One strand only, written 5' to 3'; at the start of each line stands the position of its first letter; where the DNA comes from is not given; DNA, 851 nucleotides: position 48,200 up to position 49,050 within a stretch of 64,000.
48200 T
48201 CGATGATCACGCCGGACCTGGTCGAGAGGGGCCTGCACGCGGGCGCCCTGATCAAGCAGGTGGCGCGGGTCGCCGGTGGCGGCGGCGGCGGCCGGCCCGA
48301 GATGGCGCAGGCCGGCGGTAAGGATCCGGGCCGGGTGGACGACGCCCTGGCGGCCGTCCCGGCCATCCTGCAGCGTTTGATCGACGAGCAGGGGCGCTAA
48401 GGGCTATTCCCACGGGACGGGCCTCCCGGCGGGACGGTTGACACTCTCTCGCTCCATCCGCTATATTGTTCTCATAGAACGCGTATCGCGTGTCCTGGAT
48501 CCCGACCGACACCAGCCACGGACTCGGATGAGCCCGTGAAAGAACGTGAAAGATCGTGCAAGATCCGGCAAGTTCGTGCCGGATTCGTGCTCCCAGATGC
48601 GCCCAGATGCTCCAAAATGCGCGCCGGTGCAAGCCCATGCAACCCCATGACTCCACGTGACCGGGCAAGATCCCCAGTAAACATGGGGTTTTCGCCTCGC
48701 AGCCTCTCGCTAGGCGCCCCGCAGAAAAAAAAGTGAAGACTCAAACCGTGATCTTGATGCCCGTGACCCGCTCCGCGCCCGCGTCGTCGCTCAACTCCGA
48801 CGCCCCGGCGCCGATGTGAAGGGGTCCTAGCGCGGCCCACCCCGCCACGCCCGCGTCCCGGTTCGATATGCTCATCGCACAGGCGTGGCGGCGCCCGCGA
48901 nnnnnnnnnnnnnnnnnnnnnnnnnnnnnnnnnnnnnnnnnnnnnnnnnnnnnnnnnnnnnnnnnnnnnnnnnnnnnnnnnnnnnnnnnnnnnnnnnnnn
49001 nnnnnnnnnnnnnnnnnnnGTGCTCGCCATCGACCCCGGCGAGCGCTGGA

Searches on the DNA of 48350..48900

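Call 31: search_rna_families(source=window, start=48350, end=48900, threshold=evalue, max_evalue=10)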
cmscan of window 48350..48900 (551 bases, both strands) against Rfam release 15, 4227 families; matches with E-value up to 10: 0.
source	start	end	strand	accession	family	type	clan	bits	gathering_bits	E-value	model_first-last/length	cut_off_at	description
